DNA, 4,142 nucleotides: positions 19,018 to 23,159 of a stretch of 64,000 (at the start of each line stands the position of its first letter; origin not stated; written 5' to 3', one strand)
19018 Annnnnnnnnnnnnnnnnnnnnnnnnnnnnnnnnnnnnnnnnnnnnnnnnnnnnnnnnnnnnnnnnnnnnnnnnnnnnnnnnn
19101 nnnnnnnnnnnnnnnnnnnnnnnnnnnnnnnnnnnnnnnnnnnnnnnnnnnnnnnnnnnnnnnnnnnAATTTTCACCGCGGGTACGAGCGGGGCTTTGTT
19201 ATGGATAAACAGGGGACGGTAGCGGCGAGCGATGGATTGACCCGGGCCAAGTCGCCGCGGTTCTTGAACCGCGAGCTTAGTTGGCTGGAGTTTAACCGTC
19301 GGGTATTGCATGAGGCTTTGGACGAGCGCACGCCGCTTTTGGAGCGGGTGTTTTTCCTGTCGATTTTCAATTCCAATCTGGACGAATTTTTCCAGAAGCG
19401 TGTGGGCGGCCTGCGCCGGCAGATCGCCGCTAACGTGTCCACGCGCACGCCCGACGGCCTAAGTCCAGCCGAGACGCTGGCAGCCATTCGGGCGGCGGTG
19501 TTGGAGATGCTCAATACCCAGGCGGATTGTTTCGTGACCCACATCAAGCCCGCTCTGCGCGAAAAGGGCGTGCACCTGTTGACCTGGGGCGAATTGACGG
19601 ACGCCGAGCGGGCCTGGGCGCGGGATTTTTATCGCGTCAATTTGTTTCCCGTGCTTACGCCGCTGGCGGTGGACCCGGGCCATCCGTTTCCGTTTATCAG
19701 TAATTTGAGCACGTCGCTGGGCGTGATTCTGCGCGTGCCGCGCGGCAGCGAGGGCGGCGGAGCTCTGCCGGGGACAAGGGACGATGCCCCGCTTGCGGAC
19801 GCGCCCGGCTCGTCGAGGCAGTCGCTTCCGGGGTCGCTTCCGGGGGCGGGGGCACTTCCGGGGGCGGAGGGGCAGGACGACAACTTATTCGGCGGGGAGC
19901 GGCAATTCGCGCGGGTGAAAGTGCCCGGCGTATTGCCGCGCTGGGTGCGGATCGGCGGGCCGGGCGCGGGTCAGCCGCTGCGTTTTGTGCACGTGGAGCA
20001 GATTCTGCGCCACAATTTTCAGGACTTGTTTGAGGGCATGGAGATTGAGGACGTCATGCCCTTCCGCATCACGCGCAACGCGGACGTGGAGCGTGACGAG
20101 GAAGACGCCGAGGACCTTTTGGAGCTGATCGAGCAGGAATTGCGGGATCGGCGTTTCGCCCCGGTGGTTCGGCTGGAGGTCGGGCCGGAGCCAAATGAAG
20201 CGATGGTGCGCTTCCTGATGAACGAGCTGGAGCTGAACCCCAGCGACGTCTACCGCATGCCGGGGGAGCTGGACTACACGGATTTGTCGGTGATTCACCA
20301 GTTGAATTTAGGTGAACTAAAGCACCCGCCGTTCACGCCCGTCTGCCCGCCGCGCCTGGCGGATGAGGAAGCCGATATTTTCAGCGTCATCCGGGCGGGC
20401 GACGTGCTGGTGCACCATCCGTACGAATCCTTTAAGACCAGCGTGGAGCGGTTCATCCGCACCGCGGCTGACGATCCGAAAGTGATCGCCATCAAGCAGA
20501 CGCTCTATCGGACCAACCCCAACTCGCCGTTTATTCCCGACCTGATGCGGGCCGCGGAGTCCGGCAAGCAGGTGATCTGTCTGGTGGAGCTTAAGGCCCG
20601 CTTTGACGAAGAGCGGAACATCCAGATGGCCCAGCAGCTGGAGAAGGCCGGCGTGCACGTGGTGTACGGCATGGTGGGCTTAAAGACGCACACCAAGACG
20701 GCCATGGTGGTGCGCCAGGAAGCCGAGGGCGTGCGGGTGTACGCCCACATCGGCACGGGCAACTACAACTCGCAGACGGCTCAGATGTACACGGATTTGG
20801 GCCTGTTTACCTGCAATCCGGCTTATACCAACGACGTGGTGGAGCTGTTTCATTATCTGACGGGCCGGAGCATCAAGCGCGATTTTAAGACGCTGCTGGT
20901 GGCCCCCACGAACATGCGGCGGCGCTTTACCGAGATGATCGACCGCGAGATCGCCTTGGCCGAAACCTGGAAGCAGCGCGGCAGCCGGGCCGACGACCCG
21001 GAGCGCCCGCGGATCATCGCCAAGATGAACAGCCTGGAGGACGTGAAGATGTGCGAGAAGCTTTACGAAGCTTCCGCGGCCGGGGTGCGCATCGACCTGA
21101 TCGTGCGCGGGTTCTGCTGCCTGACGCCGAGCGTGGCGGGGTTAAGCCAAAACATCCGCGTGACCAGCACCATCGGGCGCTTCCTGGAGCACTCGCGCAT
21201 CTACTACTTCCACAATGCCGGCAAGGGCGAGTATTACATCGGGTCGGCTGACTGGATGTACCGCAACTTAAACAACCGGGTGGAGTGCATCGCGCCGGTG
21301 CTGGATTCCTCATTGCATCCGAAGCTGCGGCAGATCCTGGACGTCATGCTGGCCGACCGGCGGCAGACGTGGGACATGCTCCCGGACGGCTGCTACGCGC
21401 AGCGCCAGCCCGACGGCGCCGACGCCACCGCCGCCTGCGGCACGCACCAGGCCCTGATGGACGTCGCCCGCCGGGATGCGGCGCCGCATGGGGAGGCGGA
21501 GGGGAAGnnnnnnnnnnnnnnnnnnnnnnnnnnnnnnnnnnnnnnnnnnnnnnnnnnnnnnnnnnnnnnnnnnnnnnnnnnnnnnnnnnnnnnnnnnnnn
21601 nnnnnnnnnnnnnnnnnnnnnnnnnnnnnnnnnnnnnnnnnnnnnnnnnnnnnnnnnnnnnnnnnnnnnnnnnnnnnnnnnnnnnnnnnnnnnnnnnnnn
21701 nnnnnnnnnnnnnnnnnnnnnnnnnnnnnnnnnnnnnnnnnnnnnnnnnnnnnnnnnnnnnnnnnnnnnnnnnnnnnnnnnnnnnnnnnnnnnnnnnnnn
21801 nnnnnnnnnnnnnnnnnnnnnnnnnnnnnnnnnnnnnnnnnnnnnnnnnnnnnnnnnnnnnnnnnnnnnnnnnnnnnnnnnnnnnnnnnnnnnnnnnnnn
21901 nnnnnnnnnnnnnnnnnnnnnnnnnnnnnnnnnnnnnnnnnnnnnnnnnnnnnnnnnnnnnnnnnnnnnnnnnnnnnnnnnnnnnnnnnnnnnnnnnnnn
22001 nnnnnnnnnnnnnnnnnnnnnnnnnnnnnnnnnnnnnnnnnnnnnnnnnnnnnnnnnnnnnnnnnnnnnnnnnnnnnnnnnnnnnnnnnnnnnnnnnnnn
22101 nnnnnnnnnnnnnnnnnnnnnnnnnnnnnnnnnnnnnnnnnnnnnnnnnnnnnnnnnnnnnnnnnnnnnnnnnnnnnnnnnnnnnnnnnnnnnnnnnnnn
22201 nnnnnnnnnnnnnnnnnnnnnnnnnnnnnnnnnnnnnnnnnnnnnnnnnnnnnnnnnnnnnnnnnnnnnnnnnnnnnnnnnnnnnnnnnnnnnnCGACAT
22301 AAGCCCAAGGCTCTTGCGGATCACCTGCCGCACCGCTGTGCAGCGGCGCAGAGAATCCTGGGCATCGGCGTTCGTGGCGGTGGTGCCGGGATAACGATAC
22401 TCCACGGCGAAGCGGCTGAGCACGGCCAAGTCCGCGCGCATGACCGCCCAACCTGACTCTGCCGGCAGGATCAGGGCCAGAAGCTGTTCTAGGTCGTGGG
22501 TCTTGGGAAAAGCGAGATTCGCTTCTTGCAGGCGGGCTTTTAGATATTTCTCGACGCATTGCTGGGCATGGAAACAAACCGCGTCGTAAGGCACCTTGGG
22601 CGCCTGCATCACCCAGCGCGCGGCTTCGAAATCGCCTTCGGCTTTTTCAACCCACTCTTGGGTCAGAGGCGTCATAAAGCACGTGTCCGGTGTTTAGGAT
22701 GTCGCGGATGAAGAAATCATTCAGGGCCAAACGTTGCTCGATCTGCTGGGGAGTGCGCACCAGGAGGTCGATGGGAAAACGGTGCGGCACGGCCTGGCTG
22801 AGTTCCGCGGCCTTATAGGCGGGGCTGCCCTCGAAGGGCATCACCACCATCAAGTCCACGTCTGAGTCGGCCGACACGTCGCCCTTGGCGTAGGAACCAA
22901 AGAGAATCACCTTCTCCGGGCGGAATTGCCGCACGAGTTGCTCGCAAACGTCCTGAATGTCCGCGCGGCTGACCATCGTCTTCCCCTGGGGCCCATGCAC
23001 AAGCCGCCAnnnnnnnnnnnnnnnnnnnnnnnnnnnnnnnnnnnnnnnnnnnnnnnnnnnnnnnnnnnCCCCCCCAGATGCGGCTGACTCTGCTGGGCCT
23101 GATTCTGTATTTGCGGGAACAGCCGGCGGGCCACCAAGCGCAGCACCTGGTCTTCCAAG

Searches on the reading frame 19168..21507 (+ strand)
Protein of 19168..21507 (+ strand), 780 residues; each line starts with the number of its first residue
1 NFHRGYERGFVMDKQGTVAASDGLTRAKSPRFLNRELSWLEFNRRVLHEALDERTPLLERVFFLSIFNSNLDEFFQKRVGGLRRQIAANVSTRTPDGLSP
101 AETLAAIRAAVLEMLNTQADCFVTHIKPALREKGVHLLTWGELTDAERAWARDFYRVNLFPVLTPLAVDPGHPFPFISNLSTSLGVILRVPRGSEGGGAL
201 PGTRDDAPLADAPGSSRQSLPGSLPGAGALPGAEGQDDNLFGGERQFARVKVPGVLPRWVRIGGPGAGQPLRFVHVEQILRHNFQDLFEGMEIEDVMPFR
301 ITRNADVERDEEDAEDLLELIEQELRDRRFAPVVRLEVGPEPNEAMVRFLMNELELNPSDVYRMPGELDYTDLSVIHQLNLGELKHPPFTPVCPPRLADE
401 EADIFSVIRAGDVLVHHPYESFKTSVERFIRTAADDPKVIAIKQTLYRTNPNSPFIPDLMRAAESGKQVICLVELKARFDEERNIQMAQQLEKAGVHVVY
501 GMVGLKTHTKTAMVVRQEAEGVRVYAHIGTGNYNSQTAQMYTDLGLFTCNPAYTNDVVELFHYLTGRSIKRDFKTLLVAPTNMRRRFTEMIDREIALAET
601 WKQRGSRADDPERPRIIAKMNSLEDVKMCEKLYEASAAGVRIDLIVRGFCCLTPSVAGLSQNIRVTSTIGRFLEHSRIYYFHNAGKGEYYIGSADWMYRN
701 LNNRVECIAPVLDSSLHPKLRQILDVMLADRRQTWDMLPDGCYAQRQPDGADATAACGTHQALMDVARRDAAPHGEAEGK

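Call 27: search_protein_families(library=pfam, proteins=[window:19168-21507:+], max_evalue=0.001)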
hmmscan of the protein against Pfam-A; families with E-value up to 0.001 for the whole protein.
window:19168-21507:+ (780 aa): 5 families
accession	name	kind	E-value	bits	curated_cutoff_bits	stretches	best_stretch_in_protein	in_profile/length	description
PF17941.7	PP_kinase_C_1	-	4e-71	238.4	25.7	1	403-568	1-165/167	Polyphosphate kinase C-terminal domain 1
PF13090.12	PP_kinase_C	-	2.7e-61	206.4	25.8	1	576-752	1-167/172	Polyphosphate kinase C-terminal domain 2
PF02503.22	PP_kinase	-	2.4e-55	187.5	31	2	242-374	50-181/183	Polyphosphate kinase middle domain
PF13089.11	PP_kinase_N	-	2e-38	131.4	23.8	1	32-137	1-106/107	Polyphosphate kinase N-terminal domain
PF13091.12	PLDc_2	-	2.2e-09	37.7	27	0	447-563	17-130/132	PLD-like domain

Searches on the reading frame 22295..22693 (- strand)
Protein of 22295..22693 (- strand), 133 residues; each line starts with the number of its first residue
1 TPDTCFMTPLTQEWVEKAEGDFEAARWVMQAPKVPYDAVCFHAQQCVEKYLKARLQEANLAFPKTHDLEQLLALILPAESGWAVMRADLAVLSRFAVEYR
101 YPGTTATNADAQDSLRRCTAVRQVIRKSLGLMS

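Call 107: search_protein_families(library=pfam, proteins=[window:22295-22693:-], max_evalue=0.001)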
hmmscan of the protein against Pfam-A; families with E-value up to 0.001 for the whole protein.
window:22295-22693:- (133 aa): 1 family
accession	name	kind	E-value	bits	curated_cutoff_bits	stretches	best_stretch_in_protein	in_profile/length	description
PF05168.19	HEPN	-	5.6e-23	81.8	22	1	12-126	2-115/117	HEPN domain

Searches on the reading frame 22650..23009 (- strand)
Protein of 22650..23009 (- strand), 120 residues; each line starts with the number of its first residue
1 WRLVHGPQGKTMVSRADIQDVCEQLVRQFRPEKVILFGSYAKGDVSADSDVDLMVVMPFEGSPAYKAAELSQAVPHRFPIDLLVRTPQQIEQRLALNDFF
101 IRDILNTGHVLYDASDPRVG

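Call 107: search_protein_families(library=pfam, proteins=[window:22650-23009:-], max_evalue=0.001)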
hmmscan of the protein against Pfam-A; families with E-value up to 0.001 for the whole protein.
window:22650-23009:- (120 aa): 3 families
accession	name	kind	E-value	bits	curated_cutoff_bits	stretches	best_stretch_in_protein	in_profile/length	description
PF18765.7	Polbeta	-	2e-10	41.2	26.9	1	24-115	6-91/93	Polymerase beta, Nucleotidyltransferase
PF01909.29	NTP_transf_2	-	3e-10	40.8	21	1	23-103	6-85/93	Nucleotidyltransferase domain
PF22600.2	MTPAP-like_central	-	0.00014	22.4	27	1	15-62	26-70/139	Poly(A) RNA polymerase, mitochondrial-like, central palm domain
